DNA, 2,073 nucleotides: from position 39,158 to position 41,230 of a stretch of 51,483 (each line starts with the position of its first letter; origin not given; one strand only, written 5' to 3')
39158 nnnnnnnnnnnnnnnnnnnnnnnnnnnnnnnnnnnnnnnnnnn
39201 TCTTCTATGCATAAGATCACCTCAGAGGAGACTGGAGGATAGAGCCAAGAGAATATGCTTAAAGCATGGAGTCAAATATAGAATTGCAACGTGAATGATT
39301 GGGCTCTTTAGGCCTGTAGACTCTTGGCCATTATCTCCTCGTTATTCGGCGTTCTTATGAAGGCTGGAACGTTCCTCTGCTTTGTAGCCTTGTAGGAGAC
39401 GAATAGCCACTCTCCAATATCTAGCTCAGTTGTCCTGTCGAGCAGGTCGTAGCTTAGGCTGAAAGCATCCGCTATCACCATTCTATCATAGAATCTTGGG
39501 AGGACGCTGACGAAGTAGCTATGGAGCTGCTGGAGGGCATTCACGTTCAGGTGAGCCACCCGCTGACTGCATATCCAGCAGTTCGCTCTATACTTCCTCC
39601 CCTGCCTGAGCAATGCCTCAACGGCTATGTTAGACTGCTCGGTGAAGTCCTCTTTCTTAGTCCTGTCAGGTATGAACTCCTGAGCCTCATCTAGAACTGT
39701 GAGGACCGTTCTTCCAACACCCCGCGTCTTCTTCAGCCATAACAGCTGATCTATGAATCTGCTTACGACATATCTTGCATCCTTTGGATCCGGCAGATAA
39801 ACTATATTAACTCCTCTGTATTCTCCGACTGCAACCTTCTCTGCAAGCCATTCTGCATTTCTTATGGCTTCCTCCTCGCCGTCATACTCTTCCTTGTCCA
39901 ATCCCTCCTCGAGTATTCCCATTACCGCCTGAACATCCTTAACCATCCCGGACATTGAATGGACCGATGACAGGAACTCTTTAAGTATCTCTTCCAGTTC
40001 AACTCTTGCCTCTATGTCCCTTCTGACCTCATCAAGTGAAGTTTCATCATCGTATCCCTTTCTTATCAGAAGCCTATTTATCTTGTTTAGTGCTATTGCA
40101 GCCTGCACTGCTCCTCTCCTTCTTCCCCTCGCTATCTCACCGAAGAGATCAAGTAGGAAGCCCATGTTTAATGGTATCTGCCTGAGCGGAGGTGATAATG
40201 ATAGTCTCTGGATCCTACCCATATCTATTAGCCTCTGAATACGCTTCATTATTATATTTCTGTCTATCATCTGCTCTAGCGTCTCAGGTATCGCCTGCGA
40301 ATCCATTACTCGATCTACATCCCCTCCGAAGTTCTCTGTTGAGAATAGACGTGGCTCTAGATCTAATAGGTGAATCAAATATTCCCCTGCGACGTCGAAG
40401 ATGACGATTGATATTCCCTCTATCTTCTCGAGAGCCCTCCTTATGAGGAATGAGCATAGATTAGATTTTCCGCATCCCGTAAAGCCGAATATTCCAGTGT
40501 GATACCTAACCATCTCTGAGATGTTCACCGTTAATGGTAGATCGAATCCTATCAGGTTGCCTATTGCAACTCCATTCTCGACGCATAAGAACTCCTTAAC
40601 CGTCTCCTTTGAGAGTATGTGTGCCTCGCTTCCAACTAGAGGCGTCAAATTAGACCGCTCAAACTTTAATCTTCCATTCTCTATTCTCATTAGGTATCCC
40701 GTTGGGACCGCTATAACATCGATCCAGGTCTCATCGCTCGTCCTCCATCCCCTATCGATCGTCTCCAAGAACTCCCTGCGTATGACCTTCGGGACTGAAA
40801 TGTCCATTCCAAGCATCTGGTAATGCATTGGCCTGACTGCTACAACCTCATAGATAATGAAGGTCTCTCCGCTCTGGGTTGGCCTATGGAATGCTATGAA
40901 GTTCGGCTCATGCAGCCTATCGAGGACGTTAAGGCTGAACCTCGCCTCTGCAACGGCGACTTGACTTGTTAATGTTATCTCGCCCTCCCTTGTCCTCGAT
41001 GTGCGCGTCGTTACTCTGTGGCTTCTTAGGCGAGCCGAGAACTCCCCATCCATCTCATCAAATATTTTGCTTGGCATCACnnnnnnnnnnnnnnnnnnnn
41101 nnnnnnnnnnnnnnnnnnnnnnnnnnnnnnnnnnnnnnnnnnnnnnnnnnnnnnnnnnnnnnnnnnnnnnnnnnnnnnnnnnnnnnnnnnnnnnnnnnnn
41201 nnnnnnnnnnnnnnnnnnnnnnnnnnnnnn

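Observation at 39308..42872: Stand-alone NurA-like / HerA-like operon next to the tRNA: candidate uncharacterised nuclease-translocase (defence or repair) module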

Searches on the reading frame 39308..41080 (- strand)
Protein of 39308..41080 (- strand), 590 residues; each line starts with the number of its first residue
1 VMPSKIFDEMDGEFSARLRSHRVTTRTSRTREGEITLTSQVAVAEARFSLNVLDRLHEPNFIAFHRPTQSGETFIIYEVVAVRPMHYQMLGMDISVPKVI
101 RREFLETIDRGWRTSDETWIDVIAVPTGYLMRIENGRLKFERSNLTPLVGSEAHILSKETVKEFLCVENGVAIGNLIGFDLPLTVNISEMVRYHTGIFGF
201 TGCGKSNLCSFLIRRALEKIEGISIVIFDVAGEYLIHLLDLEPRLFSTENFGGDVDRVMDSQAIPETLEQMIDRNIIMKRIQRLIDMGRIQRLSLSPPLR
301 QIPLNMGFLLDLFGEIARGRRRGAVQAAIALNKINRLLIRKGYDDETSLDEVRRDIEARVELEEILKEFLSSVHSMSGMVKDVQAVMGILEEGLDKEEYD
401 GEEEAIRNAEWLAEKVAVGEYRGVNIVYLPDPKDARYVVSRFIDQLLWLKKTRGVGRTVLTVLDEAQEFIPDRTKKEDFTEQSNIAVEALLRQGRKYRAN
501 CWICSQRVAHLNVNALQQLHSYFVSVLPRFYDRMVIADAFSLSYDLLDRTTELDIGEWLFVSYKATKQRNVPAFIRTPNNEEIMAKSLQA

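Call 4: search_protein_families(library=pfam, proteins=[window:39308-41080:-], max_evalue=1)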
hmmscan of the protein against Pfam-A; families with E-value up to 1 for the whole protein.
window:39308-41080:- (590 aa): 4 families
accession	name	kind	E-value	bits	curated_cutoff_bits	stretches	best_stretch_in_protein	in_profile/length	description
PF01935.23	DUF87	-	2.5e-15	57.6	23.2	1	172-235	2-65/220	Helicase HerA, central domain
PF10412.15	TrwB_AAD_bind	-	0.0023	17.3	20.5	1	190-235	13-56/387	Type IV secretion-system coupling protein DNA-binding domain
PF13401.12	AAA_22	-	0.0069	17.1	27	0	195-230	8-41/130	AAA domain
PF24883.2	NPHP3_N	-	0.019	15.6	24.8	0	199-228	29-58/164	Nephrocystin 3, N-terminal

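Call 5: search_protein_families(library=padloc, proteins=[window:39308-41080:-], max_evalue=1)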
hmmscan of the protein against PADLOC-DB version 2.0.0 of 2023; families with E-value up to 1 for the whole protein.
window:39308-41080:- (590 aa): 15 families
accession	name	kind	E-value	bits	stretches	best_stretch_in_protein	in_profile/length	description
PDLC01055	HerA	-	5e-28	96.2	2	333-576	301-523/532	Type III coevolved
PDLC04105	HerA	-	8.9e-22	75.4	2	110-234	76-207/576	-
PDLC02185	HerA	-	7.2e-18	62.6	2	115-235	82-206/585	-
PDLC04100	HerA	-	9.2e-17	58.9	2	115-236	82-206/580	-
PDLC04102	HerA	-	1.1e-13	48.4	2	180-240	163-228/654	-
PDLC04097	HerA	-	1.7e-13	48.1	2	134-235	100-209/618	-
PDLC04140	mad8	-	1.4e-09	35.9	1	185-515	22-241/314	mads_8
PDLC04103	HerA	-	5.3e-09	33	2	433-541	413-523/579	-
PDLC04106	HerA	-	3.3e-08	30.5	2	459-557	512-612/667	-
PDLC04098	HerA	-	1.1e-07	28.8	2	459-524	528-596/686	-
PDLC04104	HerA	-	5.2e-07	26.7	1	432-561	191-324/379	-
PDLC02188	HerA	-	2.9e-05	21.1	2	459-525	429-493/578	-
PDLC04107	HerA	-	0.0019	15.2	1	188-235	165-211/306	-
PDLC04101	HerA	-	0.0031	14.3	1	184-234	160-209/400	-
PDLC04099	HerA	-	0.0035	14.7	1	191-234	168-210/214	-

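Call 7: search_protein_families(library=ncbifam, proteins=[window:39308-41080:-], max_evalue=1)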
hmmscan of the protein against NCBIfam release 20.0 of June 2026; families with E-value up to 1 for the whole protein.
window:39308-41080:- (590 aa): 9 families
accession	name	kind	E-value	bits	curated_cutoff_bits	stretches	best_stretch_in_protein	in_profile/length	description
NF040937.1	HerA_Thermprot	equivalog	8.5e-19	67.3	800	2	140-235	90-181/487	DNA double-strand break repair helicase HerA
NF042943.1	HerA_antiphage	equivalog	3e-18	65.7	800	2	116-241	76-204/566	anti-phage-associated helicase HerA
NF040819.1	helicase_HerA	equivalog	1.8e-13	49.9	970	2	155-235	117-198/561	DNA double-strand break repair helicase HerA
NF053655.1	CedD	equivalog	3.2e-13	49.2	600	2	166-241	194-268/527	DNA-translocating ATPase CedD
NF042944.1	HerA_antiphage_2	equivalog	5.7e-06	25.4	850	2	459-520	429-488/576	anti-phage-associated helicase HerA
NF041017.1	DNA_import_CedB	equivalog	0.00067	18.4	700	1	163-233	246-315/590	DNA import protein CedB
TIGR00929.1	VirB4_CagE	subfamily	0.01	14.1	643.1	1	193-229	438-473/792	VirB4 family type IV secretion/conjugal transfer ATPase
NF004260.2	PRK05686.2-1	equivalog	0.11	11.7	550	1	360-401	61-102/316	flagellar motor switch protein FliG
NF033849.1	ser_rich_anae_1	subfamily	0.24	8.6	650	1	461-539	1021-1102/1163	serine-rich protein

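Call 39: search_solved_structures(query=window:39308-41080:-, max_evalue=0.001)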
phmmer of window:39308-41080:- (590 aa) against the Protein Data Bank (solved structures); distinct sequences matched with E-value up to 0.001: 6.
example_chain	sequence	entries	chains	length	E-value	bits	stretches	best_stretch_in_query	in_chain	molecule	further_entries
4d2i_A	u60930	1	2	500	1.1e-16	64.1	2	142-235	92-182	HERA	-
8wiv_A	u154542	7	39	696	1.1e-13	54.1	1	135-235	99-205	Helicase HerA central domain-containing protein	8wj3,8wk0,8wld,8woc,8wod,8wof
8j4u_M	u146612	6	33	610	2.2e-09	40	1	125-235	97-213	Nucleoside triphosphate hydrolase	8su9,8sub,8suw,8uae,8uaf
9x1l_A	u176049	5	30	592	5.3e-09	38.7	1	150-235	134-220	DNA helicase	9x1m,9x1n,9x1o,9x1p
8yho_A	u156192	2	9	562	2.6e-06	29.8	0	128-234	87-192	DUF87 domain-containing protein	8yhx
8xau_A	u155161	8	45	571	0.00078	21.7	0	458-524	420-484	ATP-binding protein | HerA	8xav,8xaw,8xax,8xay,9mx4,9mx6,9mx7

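Call 72: find_homologous_proteins(query=window:39308-41080:-, max_evalue=0.001)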
Query window:39308-41080:- (590 aa): 323 proteins with E <= 0.001 among 8000 candidates; the best 120 are listed.
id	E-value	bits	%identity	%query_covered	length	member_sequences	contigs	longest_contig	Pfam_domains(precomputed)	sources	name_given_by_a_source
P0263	0.0e+0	1315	100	100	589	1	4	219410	PF01935.24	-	-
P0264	0.0e+0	1307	99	100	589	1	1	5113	PF01935.24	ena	-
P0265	0.0e+0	1297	98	100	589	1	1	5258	PF01935.24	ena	-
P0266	0.0e+0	1286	97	100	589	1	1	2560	PF01935.24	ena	-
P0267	0.0e+0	1281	97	100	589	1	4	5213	PF01935.24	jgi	-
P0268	0.0e+0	1271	96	100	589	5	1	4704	PF01935.24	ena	-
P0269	0.0e+0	1257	95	100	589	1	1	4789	PF01935.24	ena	-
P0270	0.0e+0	1255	95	100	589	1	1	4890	PF01935.24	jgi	-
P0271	0.0e+0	1254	95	100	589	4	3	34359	PF01935.24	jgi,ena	-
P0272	0.0e+0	1071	80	100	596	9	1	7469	PF01935.24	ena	-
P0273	6.5e-296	1001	74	99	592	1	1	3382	PF01935.24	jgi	-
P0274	1.6e-292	990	73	99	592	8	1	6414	PF01935.24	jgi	-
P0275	1.1e-291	987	73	99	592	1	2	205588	PF01935.24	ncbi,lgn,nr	ncbi:MAG: DUF87 domain-containing protein [Nitrososphaerota archaeon]|nr:DUF87 domain-containing pro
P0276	8.7e-289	977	73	99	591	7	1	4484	PF01935.24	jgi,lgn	-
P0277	1.6e-287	973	72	99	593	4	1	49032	PF01935.24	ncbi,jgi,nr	ncbi:MAG: ATPase [Candidatus Bathyarchaeota archaeon B26-2]|nr:MAG: ATPase [Candidatus Bathyarchaeot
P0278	1.1e-286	970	71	99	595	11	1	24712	PF01935.24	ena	-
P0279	1.2e-286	970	72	99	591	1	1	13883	PF01935.24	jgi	jgi:DNA helicase HerA-like ATPase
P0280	7.6e-286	968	72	99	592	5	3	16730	PF01935.24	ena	-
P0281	3.6e-284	962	72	99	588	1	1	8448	PF01935.24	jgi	jgi:DNA helicase HerA-like ATPase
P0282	3.3e-283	959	72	99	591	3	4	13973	PF01935.24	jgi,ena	-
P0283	4.4e-280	948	70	99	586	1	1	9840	PF01935.24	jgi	-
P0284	7.3e-280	948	71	99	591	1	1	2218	PF01935.24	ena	-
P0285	2.7e-277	939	70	99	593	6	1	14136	PF01935.24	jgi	-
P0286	3.2e-274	929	69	99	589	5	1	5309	PF01935.24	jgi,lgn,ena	-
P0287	4.6e-261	886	67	99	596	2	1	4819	PF01935.24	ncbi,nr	ncbi:ATP-binding protein [Candidatus Bathyarchaeota archaeon]|nr:ATP-binding protein [Candidatus Bat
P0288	1.2e-260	884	66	99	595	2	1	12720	PF01935.24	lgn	-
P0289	7.8e-260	882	95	71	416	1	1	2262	PF01935.24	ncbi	ncbi:MAG: hypothetical protein DRP09_20445, partial [Candidatus Thorarchaeota archaeon]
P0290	1.4e-257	874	66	99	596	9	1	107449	PF01935.24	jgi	jgi:DNA helicase HerA-like ATPase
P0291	3.4e-237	807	70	84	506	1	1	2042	PF01935.24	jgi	-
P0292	2.8e-226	771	67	85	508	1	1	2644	PF01935.24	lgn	-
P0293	5.8e-225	767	68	84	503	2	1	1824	PF01935.24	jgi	-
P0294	2.2e-210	718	55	99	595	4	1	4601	PF01935.24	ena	-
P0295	3.0e-209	715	55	99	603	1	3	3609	PF01935.24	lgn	-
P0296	5.2e-209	714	55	100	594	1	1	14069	PF01935.24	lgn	-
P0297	1.2e-208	713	54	99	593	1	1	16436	PF10412.16,PF01935.24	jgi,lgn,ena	-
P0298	1.5e-207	709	53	100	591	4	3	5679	PF01935.24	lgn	-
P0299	1.1e-206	706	54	99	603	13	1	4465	PF01935.24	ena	-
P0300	1.1e-206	706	54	99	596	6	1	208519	PF01935.24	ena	-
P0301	5.5e-206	704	54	99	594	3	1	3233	PF01935.24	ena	-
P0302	9.6e-206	703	54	99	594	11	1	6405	PF01935.24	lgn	-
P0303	1.4e-205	703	54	99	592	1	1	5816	PF01935.24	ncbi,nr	ncbi:MAG: ATP-binding protein [Thaumarchaeota archaeon]|nr:ATP-binding protein [Nitrososphaerota arc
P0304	7.9e-204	697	56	98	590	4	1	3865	PF01935.24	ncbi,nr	ncbi:MAG: ATP-binding protein [Candidatus Methylarchaceae archaeon HK02M1]|nr:ATP-binding protein [C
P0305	7.1e-203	694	55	99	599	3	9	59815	PF01935.24,PF13401.13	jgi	-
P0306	2.3e-202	692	53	100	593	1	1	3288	PF01935.24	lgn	-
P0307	1.1e-201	690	53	100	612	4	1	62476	PF01935.24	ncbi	-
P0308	1.6e-201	689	53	99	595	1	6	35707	PF01935.24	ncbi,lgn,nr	ncbi:MAG: ATP-binding protein [Thaumarchaeota archaeon]|nr:ATP-binding protein [Nitrososphaerota arc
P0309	3.2e-200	685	53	100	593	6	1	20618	PF01935.24,PF13401.13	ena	-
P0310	6.6e-198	677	52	100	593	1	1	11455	PF01935.24,PF13401.13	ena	-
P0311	8.2e-198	677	52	100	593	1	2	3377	PF01935.24,PF13401.13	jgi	-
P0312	1.0e-197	677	53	100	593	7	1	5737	PF01935.24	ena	-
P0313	1.6e-197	676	53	100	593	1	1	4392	PF01935.24,PF13401.13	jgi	-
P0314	1.6e-197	676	53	100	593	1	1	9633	PF01935.24,PF13401.13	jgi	-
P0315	1.8e-197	676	52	100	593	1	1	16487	PF01935.24,PF13401.13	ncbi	-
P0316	1.8e-197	676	52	99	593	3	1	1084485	PF01935.24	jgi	-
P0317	1.9e-197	676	52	100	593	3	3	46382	PF01935.24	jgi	-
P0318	4.8e-197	674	57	99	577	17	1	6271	PF01935.24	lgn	-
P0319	1.1e-196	673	53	100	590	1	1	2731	PF01935.24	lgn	-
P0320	4.0e-196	671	55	99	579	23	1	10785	PF01935.24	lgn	-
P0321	5.2e-196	671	55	99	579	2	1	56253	PF01935.24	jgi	jgi:DNA helicase HerA-like ATPase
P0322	8.5e-196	670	52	100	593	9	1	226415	PF10412.16,PF01935.24,PF13401.13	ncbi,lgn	-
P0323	2.7e-195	669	52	99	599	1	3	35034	PF01935.24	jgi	-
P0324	4.6e-195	668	92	55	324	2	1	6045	PF01935.24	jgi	-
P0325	5.0e-195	668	52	99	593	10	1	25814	PF01935.24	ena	-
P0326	1.4e-194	666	51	99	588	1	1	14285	PF01935.24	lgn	-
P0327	2.7e-194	665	52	99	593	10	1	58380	PF01935.24,PF13401.13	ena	-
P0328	3.5e-194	665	52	98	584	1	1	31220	PF01935.24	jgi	jgi:DNA helicase HerA-like ATPase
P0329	4.0e-194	665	53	98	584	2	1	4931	PF01935.24,PF13401.13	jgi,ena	-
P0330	8.0e-193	660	51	99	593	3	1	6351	PF01935.24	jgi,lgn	jgi:hypothetical protein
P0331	2.2e-190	652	53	99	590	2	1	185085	PF01935.24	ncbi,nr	ncbi:MAG: DUF87 domain-containing protein [Aigarchaeota archaeon]|nr:DUF87 domain-containing protein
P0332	2.6e-190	652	53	99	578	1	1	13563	PF01935.24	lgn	-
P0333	6.4e-189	648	53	99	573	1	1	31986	PF01935.24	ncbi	-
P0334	1.3e-188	647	53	99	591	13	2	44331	PF01935.24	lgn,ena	-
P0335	3.6e-185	635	51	99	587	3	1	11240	PF01935.24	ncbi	ncbi:MAG: ATP-binding protein [Candidatus Bathyarchaeia archaeon]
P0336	7.0e-185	634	52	99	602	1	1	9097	PF01935.24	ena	-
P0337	7.7e-185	634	52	99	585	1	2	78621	PF01935.24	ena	-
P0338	9.4e-185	634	52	99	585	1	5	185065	PF01935.24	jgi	jgi:DNA helicase HerA-like ATPase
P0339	9.5e-185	634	51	99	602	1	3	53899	PF01935.24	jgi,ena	-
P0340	1.0e-184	634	52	99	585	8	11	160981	PF01935.24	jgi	jgi:DNA helicase HerA-like ATPase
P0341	2.0e-184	633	50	99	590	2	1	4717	PF01935.24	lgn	-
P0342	4.2e-184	632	54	93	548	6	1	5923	PF01935.24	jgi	jgi:DNA helicase HerA-like ATPase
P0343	4.4e-184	632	52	100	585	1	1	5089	PF10412.16,PF01935.24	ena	-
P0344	1.1e-183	630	49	100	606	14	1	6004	PF01935.24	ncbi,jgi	jgi:hypothetical protein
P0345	1.4e-183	630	52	99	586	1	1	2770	PF10412.16,PF01935.24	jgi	-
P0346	1.8e-183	630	49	99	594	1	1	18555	PF01935.24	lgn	-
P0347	2.6e-182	626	49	99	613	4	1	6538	PF01935.24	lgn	-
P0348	5.7e-182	625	51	99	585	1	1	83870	PF01935.24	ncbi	-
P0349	5.9e-182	625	51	99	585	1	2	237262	PF01935.24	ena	-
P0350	7.0e-182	624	51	99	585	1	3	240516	PF01935.24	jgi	-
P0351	7.2e-182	624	51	99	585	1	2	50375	PF01935.24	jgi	-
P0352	1.5e-181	623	50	99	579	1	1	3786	PF01935.24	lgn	-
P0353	1.7e-181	623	49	99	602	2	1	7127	PF01935.24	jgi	jgi:hypothetical protein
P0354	3.7e-181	622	50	98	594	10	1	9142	PF01935.24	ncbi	ncbi:MAG: ATP-binding protein [Thermoproteota archaeon]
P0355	4.7e-181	622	50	99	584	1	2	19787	PF01935.24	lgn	-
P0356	1.1e-180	620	50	99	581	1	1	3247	PF01935.24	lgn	-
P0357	1.8e-180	620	50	99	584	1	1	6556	PF01935.24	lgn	-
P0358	1.8e-180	620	51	99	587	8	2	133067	PF01935.24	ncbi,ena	-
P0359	5.9e-180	618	50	99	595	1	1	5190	PF01935.24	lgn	-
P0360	8.1e-180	618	50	99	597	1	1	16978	PF01935.24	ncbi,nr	ncbi:MAG: ATP-binding protein, partial [Candidatus Brockarchaeota archaeon]|nr:ATP-binding protein [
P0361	1.6e-179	617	50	99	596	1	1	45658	PF01935.24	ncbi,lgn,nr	ncbi:MAG: DUF87 domain-containing protein [Candidatus Brockarchaeota archaeon]|nr:DUF87 domain-conta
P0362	2.6e-179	616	50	99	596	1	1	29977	PF01935.24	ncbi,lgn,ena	-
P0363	6.0e-179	615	49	99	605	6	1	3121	PF01935.24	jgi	jgi:hypothetical protein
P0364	7.2e-179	614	50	99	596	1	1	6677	PF01935.24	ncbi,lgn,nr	ncbi:MAG: ATP-binding protein [Candidatus Brockarchaeota archaeon]|nr:ATP-binding protein [Candidatu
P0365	1.0e-178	614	49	100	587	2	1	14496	PF10412.16,PF01935.24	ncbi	-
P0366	1.9e-178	613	50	100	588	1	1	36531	PF01935.24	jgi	-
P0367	2.0e-178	613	48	100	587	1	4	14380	PF10412.16,PF01935.24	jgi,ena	-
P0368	2.3e-178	613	49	99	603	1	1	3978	PF01935.24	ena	-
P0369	3.3e-178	612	51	99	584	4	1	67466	PF01935.24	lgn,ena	-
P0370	4.2e-178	612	50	100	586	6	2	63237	PF10412.16,PF01935.24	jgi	-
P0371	9.3e-178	611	49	98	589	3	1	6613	PF10412.16,PF01935.24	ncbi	ncbi:MAG: DUF87 domain-containing protein, partial [Conexivisphaerales archaeon]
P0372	1.3e-177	610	49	100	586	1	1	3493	PF01935.24,PF02562.23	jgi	jgi:DNA helicase HerA-like ATPase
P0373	1.4e-177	610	50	98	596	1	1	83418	PF01935.24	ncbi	ncbi:MAG: DUF87 domain-containing protein [Thermoproteota archaeon]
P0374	3.4e-177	609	50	99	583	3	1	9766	PF01935.24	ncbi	-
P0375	4.0e-177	609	49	99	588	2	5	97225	PF01935.24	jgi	jgi:DNA helicase HerA-like ATPase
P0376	6.5e-177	608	50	98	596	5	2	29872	PF01935.24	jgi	jgi:DNA helicase HerA-like ATPase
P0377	1.3e-176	607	48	100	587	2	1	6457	PF10412.16,PF01935.24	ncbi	-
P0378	1.9e-176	606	49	99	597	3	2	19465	PF10412.16,PF01935.24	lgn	-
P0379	2.1e-176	606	49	100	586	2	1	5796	PF01935.24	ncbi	ncbi:MAG: DUF87 domain-containing protein [Candidatus Bathyarchaeia archaeon]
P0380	2.1e-176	606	49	99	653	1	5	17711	PF10412.16,PF01935.24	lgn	-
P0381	2.4e-176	606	51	99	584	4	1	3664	PF01935.24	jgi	-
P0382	6.4e-176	605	49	100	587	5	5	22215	PF01935.24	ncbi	ncbi:MAG: DUF87 domain-containing protein [Candidatus Bathyarchaeia archaeon]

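Call 73: find_encoding_contigs(protein=P0263, flank=4000, max_places=6)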
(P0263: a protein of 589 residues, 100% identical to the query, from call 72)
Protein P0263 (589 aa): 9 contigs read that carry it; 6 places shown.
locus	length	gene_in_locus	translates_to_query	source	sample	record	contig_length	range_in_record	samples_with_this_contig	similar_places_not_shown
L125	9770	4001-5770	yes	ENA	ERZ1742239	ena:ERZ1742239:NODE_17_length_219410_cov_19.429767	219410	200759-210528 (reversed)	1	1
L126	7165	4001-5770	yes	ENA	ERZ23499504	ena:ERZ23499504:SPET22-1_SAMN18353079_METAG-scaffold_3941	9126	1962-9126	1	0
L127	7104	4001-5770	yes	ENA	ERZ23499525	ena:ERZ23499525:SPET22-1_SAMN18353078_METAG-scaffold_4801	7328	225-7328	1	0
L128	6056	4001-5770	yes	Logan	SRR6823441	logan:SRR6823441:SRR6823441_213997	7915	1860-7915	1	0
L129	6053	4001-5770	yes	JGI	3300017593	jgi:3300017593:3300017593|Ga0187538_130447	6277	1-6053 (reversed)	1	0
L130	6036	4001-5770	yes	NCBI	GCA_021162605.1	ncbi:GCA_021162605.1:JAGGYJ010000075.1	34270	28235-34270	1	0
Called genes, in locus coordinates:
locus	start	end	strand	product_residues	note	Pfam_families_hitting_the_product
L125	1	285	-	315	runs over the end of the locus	PF00583:Acetyltransf_1, PF13673:Acetyltransf_10, PF13508:Acetyltransf_7, PF08445:FR47 (weak)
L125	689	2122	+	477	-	PF00884:Sulfatase, PF01663:Phosphodiest (faint), PF16347:SGSH_C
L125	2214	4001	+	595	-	-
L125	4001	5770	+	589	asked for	PF01935:DUF87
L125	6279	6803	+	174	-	PF07155:ECF-ribofla_trS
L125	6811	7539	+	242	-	PF04909:Amidohydro_2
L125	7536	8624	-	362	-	PF04909:Amidohydro_2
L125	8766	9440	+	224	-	-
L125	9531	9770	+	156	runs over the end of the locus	PF00237:Ribosomal_L22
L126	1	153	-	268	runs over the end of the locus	-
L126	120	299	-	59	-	-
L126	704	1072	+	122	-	-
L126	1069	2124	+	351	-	PF00884:Sulfatase, PF16347:SGSH_C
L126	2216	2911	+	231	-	-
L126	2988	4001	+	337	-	-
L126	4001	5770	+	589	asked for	PF01935:DUF87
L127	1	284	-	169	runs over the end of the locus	?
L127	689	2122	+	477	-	PF00884:Sulfatase, PF01663:Phosphodiest (faint), PF16347:SGSH_C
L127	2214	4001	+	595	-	-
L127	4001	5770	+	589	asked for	PF01935:DUF87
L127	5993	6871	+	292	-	PF13495:Phage_int_SAM_4, PF16795:Phage_integr_3 (faint), PF00589:Phage_integrase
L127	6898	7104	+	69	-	?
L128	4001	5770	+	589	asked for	PF01935:DUF87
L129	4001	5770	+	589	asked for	PF01935:DUF87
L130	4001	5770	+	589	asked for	PF01935:DUF87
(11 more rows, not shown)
